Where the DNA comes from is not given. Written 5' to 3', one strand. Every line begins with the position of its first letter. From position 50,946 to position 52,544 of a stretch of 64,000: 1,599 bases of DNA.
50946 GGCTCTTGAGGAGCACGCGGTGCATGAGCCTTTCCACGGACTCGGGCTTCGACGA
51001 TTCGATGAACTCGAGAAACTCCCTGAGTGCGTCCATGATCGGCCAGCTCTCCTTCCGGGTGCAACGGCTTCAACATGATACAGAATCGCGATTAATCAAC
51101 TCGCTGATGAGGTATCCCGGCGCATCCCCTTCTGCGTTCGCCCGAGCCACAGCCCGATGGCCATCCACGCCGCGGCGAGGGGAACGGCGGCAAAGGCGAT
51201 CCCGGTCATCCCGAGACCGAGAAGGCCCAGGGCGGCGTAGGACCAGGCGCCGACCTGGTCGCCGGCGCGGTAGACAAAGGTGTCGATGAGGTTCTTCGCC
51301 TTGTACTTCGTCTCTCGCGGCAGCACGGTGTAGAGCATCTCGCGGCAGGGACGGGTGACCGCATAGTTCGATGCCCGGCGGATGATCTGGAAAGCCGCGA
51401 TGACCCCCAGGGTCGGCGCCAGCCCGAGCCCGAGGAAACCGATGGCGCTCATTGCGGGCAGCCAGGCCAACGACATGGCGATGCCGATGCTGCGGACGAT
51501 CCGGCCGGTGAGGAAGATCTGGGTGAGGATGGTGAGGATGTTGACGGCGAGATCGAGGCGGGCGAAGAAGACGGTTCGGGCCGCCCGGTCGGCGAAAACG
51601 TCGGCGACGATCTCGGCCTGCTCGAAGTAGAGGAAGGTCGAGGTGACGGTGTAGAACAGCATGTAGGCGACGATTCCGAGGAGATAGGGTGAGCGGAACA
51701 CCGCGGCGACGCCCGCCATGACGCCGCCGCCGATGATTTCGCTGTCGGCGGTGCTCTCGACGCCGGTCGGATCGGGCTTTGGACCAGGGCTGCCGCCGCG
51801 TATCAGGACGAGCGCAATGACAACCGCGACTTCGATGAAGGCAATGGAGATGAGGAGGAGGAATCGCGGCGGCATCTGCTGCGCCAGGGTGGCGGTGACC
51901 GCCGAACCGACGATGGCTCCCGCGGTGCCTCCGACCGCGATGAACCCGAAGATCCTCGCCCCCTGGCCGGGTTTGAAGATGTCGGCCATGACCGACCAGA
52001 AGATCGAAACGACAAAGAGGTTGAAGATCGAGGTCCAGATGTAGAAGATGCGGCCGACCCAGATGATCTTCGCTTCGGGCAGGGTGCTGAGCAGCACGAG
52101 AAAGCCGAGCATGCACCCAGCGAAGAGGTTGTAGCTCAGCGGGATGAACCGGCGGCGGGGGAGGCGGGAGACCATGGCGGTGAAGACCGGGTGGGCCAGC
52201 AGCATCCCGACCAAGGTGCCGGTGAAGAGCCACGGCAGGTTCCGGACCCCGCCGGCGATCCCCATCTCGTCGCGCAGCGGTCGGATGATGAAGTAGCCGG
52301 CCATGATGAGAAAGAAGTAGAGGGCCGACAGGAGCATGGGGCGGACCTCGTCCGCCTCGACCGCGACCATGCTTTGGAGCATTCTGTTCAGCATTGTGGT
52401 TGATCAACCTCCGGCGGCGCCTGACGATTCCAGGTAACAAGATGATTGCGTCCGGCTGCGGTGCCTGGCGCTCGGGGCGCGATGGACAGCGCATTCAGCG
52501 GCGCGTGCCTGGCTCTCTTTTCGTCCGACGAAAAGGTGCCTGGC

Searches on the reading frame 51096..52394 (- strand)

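Call 64: search_protein_families(library=pfam, proteins=[window:51096-52394:-], max_evalue=0.00001)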
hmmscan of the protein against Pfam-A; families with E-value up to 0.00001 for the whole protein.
window:51096-52394:- (432 aa): 2 families
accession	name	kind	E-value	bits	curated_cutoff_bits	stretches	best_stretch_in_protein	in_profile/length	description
PF07690.21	MFS_1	-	2.7e-09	36.8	33.4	1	27-329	5-291/347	Major Facilitator Superfamily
PF03219.20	TLC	-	9.4e-09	35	21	0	318-392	386-458/491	TLC ATP/ADP transporter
